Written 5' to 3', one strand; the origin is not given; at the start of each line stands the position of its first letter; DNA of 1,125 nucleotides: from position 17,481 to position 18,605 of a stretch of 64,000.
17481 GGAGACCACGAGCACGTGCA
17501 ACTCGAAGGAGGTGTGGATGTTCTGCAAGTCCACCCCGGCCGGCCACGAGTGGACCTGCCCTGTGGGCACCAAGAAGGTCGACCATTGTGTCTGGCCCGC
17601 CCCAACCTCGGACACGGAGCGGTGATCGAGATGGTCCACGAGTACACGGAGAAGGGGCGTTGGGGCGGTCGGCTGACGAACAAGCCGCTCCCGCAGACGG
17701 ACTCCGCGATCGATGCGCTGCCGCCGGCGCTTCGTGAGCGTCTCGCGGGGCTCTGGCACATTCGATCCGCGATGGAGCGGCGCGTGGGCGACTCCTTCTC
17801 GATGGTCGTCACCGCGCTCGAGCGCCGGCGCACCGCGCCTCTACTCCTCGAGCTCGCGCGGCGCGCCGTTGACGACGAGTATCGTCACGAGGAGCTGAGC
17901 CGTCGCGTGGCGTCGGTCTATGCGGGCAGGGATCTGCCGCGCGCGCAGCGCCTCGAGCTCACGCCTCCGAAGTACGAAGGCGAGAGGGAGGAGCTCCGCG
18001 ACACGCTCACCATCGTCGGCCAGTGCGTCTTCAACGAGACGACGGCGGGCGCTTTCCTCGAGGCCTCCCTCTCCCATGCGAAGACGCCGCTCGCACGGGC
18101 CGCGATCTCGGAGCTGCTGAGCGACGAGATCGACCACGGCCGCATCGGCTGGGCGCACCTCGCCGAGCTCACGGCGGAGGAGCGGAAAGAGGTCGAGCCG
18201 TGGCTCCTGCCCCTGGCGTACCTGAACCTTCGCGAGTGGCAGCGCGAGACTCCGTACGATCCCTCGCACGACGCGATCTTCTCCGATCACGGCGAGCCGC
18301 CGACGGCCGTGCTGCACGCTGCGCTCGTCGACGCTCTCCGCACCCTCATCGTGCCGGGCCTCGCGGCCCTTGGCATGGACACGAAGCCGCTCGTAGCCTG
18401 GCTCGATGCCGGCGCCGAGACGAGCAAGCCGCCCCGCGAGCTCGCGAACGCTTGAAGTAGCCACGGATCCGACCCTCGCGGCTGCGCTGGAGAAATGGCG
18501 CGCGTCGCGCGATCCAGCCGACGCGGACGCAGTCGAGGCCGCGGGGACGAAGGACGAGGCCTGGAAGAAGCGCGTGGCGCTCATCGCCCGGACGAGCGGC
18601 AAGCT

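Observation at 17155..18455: Duplicated two-gene module: KLFHT-signal lipoprotein + ferritin-like diiron protein (copy A)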

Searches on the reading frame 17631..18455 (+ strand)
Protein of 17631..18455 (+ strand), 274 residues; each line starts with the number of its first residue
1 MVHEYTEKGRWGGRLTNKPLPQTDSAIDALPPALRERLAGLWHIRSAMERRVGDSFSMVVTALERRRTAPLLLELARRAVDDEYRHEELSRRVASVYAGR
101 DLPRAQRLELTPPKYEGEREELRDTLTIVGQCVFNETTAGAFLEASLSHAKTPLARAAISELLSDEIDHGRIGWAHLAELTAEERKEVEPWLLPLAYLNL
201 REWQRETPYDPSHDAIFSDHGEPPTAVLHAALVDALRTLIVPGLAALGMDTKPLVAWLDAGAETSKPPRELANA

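Call 3: search_protein_families(library=pfam, proteins=[window:17631-18455:+], max_evalue=1)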
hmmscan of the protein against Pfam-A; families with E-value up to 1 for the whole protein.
window:17631-18455:+ (274 aa): 0 families

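Call 4: search_protein_families(library=ncbifam, proteins=[window:17631-18455:+], max_evalue=1)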
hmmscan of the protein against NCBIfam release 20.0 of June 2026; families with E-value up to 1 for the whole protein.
window:17631-18455:+ (274 aa): 0 families

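Call 10: find_homologous_proteins(query=window:17631-18455:+)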
Query window:17631-18455:+ (274 aa): 463 proteins with E <= 0.001 among 7574 candidates; the best 120 are listed.
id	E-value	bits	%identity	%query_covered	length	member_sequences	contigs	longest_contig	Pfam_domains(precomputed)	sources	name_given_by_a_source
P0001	7.2e-177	604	100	100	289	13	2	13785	-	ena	-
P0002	3.3e-156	537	87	100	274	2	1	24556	-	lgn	-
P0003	2.6e-155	534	89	100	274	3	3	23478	-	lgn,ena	-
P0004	5.5e-153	526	87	100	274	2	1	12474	-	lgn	-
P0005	2.3e-147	508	83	100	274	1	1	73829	-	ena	-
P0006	1.1e-142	492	81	99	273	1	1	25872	-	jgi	jgi:hypothetical protein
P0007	9.9e-132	456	76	100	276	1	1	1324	-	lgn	-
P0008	2.0e-130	452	75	100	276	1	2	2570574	-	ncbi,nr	ncbi:MAG: hypothetical protein KIT84_08470 [Labilithrix sp.]|nr:hypothetical protein [Labilithrix sp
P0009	2.7e-130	452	76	100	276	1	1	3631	-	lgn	-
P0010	1.4e-129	449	76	99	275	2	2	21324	-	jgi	jgi:hypothetical protein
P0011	2.1e-127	442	73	99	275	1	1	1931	-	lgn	-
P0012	5.2e-125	434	73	97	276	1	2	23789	-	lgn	-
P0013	1.5e-122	426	73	98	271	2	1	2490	-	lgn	-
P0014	4.9e-106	372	78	83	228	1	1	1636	-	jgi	jgi:hypothetical protein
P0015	7.3e-100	352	61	99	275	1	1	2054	-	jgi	jgi:hypothetical protein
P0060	1.8e-94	334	60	97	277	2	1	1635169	-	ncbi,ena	-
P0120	9.2e-91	322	59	96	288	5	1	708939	-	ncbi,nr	ncbi:MAG: hypothetical protein IPG50_12310 [Myxococcales bacterium]|nr:hypothetical protein [Myxococ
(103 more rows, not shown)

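Call 12: find_encoding_contigs(protein=P0008, flank=6000, max_places=3)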
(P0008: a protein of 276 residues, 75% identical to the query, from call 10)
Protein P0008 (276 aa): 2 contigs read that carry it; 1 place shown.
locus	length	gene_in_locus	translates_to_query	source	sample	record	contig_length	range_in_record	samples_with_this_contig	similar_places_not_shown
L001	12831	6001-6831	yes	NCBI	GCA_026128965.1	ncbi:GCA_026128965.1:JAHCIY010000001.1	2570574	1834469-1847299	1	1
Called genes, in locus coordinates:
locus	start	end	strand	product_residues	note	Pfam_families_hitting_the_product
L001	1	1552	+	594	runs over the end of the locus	PF25390:WD40_RLD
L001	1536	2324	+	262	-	-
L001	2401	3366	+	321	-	PF04542:Sigma70_r2, PF22029:PhyR_sigma2 (weak), PF08281:Sigma70_r4_2, PF04545:Sigma70_r4 (weak)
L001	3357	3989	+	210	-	PF02798:GST_N, PF13417:GST_N_3, PF13409:GST_N_2, PF00043:GST_C, PF13410:GST_C_2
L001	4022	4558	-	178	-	PF05962:HutD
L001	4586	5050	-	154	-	PF08327:AHSA1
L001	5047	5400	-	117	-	PF12840:HTH_20, PF01022:HTH_5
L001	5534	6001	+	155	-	-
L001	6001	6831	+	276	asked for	-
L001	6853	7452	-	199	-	-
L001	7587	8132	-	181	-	PF04238:DUF420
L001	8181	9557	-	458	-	PF00282:Pyridoxal_deC, PF00155:Aminotran_1_2 (faint), PF01212:Beta_elim_lyase (weak)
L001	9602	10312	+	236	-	-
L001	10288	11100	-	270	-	-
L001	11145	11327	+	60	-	-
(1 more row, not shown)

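Call 14: search_solved_structures(query=A1, max_evalue=10, show_alignments=2)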
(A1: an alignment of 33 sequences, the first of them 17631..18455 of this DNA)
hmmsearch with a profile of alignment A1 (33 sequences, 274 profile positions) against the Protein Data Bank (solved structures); distinct sequences matched with E-value up to 10: 2.
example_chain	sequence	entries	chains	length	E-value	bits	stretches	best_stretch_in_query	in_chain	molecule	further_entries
9gmt_A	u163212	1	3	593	0.37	13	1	22-83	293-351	Polyribonucleotide nucleotidyltransferase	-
9tlt_A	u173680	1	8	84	0.38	13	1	18-56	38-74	Sc-apCC-2-KLHL20-4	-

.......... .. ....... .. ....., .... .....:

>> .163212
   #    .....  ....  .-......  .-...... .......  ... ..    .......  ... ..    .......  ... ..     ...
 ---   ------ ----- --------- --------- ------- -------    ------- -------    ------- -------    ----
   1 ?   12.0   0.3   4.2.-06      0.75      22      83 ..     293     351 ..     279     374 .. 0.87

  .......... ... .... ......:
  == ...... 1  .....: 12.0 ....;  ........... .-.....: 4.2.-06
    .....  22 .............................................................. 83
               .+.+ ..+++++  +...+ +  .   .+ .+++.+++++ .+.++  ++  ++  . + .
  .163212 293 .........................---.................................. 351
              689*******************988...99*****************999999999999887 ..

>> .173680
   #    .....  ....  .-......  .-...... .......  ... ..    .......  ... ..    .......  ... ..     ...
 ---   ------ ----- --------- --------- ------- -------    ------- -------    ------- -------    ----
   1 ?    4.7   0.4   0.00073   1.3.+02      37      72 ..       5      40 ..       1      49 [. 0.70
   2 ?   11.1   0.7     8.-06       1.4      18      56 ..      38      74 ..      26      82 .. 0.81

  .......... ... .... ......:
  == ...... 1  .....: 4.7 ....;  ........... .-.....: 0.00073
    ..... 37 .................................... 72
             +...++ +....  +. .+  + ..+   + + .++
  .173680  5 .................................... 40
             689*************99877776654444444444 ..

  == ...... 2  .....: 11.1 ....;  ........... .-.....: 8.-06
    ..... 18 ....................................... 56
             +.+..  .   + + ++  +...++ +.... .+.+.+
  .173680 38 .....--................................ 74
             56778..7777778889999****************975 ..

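Call 16: find_related_loci(query=A1, collection=genome_contigs, flank=4000)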
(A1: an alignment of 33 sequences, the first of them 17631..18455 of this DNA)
Query A1 (274 aa) in genome_contigs; peptide patterns used: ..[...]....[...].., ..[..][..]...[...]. (x = any residue, [..] = any of these).
167 stretches matched a pattern; 36 encode a relative of the query (tblastn E <= 1e-3); 36 distinct loci.
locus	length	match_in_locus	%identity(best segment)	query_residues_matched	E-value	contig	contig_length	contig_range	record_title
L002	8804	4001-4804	62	4-271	1e-104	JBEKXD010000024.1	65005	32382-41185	MAG: Polyangiaceae bacterium isolate SPRUCE 643 SPRUCE_643_24, whole genome shotgun sequence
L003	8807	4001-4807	61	3-271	7e-105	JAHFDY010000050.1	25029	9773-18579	MAG: Myxococcales bacterium isolate nzgw256 NODE_1152_length_25030_cov_4.492432, whole genome shotgun sequence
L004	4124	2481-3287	60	3-271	5e-105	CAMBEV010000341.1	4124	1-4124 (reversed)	MAG: Nannocystis exedens isolate TH-08apr19-19 genome assembly, contig: TH-08apr19-C54913, whole genome shotgun sequence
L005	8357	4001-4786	64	8-268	2e-102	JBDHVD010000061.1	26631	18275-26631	MAG: Labilithrix sp. isolate AS-MESO-3CA.217 NODE_7640_length_26631_cov_4.006590, whole genome shotgun sequence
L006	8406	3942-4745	60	4-271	2e-102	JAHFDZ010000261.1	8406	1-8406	MAG: Myxococcales bacterium isolate nzgw257 NODE_14514_length_8407_cov_3.574101, whole genome shotgun sequence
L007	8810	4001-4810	61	2-271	4e-102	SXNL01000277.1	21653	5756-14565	MAG: Myxococcales bacterium isolate F1-120-MAGs195 F1-120__c591033, whole genome shotgun sequence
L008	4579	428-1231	59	4-271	4e-102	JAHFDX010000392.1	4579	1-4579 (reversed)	MAG: Myxococcales bacterium isolate nzgw255 NODE_17890_length_4580_cov_2.385512, whole genome shotgun sequence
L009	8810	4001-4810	60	4-273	6e-100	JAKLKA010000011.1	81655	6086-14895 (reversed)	MAG: Polyangiaceae bacterium isolate MAG.220 MAG.220-scaffold_367, whole genome shotgun sequence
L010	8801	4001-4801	60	4-270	3e-99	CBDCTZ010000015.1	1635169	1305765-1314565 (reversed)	MAG: Polyangiaceae bacterium isolate 4c7673ea-cc67-4993-aab5-aed0b62f3259 genome assembly, contig: contig_15, whole geno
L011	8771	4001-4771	62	9-265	5e-97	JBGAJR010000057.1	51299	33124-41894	MAG: Polyangiaceae bacterium isolate MAG_AAO_H125.41 AAOH125-41_opera_contig_1765, whole genome shotgun sequence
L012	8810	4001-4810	57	4-273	1e-95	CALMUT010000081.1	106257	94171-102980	MAG TPA_asm: uncultured Myxococcales bacterium isolate SRR2107183_bin.94_CONCOCT_v1.1_MAG genome assembly, contig: ERZ79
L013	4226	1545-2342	60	4-269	2e-95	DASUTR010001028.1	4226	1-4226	MAG TPA_asm: Polyangiaceae bacterium isolate SMAG_U1768 k141_268241, whole genome shotgun sequence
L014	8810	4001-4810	57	4-273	3e-93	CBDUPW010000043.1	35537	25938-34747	MAG TPA_asm: uncultured Polyangiaceae bacterium isolate SRR22808130_binner12_Refined_95 genome assembly, contig: ERZ2504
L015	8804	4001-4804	57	4-271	4e-93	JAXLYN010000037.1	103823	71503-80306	MAG: Polyangiaceae bacterium isolate STL-MYX14 C3.142.fa-37, whole genome shotgun sequence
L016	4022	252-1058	59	4-272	8e-91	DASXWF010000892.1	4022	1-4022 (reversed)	MAG TPA_asm: Polyangiaceae bacterium isolate SMAG_U4764 k141_135942, whole genome shotgun sequence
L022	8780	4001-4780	52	5-265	2e-72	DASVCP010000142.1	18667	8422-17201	MAG TPA_asm: Gammaproteobacteria bacterium isolate SMAG_U2009 k141_233569, whole genome shotgun sequence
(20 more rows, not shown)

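Call 21: search_protein_representatives(protein=window:17631-18455:+)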
Query: 274 residues. Proteins with E-value up to 0.001 (for the whole library): 848; up to 1e-10: 304; up to 1e-30: 46. The best 150 are listed.
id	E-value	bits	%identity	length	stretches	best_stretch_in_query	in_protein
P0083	1.8e-93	329.2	58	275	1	4-272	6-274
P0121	1.4e-54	201.7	47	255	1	8-251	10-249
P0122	5.5e-52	193.2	45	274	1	8-261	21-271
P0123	8.8e-52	192.5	50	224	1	52-268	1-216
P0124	1.6e-49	185.1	47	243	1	24-260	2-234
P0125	1.9e-49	184.9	43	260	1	8-262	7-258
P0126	7.5e-49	182.9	54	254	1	78-264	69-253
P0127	2.7e-48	181.1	44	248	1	19-264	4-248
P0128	6.9e-47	176.5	44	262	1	16-262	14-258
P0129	1.0e-46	175.9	42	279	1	13-269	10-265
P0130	5.6e-46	173.5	55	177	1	9-174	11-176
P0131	2.2e-44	168.3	43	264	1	13-259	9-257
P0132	2.7e-44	168.0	40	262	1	16-253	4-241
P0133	1.4e-42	162.4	48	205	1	71-262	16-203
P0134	2.8e-42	161.4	66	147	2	75-179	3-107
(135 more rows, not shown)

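Call 23: predict_structure(alignment_id=A1)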
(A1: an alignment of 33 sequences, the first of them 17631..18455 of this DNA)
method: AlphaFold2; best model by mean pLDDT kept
length: 274 residues; sequences in the alignment: 33
mean_pLDDT: 94.7   pTM: 0.91
mean pLDDT of the five models: 94.7, 94.0, 93.6, 91.6, 91.3
residues with pLDDT >= 90: 238; 70-90: 34; 50-70: 1; < 50: 1
segments of 3 or more residues with pLDDT < 50: none
pLDDT, mean of each block of 10 residues (from residue 1): 76 85 91 98 96 96 96 96 96 96 92 88 98 98 98 96 94 98 98 97 95 97 97 98 98 98 95 82
secondary structure, 60 per line:
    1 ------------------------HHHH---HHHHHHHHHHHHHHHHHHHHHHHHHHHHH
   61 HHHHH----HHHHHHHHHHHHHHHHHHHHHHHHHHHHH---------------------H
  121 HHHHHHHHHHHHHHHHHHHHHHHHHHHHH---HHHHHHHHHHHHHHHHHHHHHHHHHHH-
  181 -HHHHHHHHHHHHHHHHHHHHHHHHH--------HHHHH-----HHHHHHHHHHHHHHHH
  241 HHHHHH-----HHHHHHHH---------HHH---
elements in order: H25-28 H32-65 H70-98 H120-149 H153-179 H182-206 H215-219 H225-246 H252-259

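Call 25: search_protein_families(library=pfam, alignment_id=A2, max_evalue=0.1)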
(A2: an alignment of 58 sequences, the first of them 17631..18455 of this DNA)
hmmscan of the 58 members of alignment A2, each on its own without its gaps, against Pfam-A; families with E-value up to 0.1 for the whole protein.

A. member 1, window:17631-18455:+ (274 aa): 0 families

B. families by the number of members that match (of 58 scanned): 20 families
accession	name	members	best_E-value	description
PF11583.14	AurF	8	0.00033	P-aminobenzoate N-oxygenase AurF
PF04305.20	DUF455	5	0.00017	Protein of unknown function (DUF455)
PF02915.23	Rubrerythrin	3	0.0002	Rubrerythrin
PF13668.12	Ferritin_2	2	0.0071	Ferritin-like domain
PF03232.19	COQ7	2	0.075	Ubiquinone biosynthesis protein COQ7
PF02332.24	Phenol_Hydrox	1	0.0018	Methane/Phenol/Alkene Hydroxylase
PF13646.12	HEAT_2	1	0.004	HEAT repeats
PF19859.4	DUF6333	1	0.0042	Family of unknown function (DUF6333)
PF19522.4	DUF6052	1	0.0054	Family of unknown function (DUF6052)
PF08962.16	Rv2632c-like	1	0.0067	Rv2632c-like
PF14304.11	CSTF_C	1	0.021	Transcription termination and cleavage factor C-terminal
PF13531.11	SBP_bac_11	1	0.021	Bacterial extracellular solute-binding protein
PF15581.11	Imm58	1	0.025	Immunity protein 58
PF03020.21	LEM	1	0.036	LEM domain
PF13578.12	Methyltransf_24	1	0.06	Methyltransferase domain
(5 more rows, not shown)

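Call 29: find_related_loci(query=A2, collection=metagenome_contigs, flank=3000)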
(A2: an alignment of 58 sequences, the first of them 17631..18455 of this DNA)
Query A2 (274 aa) in metagenome_contigs; peptide patterns used: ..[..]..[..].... (x = any residue, [..] = any of these).
600 stretches matched a pattern (row limit reached: there are more); 503 encode a relative of the query (tblastn E <= 1e-3); the best 80 are kept; 80 distinct loci.
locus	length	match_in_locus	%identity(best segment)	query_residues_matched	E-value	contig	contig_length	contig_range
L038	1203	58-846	65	6-267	1e-114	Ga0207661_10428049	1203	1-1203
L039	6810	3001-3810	61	2-271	4e-102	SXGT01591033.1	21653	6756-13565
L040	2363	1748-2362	76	1-205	4e-101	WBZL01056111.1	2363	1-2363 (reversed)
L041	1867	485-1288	57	4-271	1e-97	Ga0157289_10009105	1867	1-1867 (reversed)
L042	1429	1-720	58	32-271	1e-91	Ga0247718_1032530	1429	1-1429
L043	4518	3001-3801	53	2-268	2e-85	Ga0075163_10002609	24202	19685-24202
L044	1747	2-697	59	38-269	2e-84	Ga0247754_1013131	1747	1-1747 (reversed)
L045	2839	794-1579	51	2-264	5e-80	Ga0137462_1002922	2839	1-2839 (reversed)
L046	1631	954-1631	57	4-229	1e-80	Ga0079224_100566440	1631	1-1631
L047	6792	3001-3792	50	2-266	1e-74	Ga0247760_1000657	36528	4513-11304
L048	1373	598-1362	52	10-265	9e-77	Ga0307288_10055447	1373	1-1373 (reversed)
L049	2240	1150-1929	50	6-266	1e-73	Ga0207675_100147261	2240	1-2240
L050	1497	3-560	62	83-268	3e-75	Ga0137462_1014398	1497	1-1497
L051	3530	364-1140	52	5-264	8e-71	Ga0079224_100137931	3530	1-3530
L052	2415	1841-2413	60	4-194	1e-70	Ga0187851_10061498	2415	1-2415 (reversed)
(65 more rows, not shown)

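Call 43: search_protein_families(library=pfam, proteins=[L022:869-3577:+], max_evalue=0.001)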
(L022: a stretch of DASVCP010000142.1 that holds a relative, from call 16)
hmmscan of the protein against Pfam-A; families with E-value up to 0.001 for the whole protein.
L022:869-3577:+ (902 aa): 2 families
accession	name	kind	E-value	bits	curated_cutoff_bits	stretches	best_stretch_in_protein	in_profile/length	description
PF02839.19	CBM_5_12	-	6.1e-18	65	26.2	2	711-753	1-44/44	Carbohydrate-binding module family 5/12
PF07731.20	Cu-oxidase_2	-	1.8e-08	34.7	20.4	1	499-547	24-73/137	Multicopper oxidase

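Call 49: find_encoding_contigs(protein=P0060, flank=8000, max_places=2)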
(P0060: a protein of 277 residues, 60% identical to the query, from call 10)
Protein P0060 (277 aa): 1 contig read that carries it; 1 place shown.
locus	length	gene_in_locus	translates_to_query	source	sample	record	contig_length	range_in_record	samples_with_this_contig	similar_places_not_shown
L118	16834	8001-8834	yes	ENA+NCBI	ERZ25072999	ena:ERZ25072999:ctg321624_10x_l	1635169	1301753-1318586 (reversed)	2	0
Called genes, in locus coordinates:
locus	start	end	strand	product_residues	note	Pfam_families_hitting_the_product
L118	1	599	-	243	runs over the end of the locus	-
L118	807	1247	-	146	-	-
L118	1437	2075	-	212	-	PF01209:Ubie_methyltran (weak), PF13489:Methyltransf_23, PF13847:Methyltransf_31, PF08241:Methyltransf_11, PF08242:Methyltransf_12, PF13649:Methyltransf_25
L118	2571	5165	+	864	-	PF00350:Dynamin_N (faint)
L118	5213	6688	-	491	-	PF13529:Peptidase_C39_2 (weak)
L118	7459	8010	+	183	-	-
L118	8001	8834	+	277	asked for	-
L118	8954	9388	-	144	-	-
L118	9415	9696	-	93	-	-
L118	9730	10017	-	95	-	-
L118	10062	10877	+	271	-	PF22435:MRM3-like_sub_bind, PF00588:SpoU_methylase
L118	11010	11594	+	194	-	-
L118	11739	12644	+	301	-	-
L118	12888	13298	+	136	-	-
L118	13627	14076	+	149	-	-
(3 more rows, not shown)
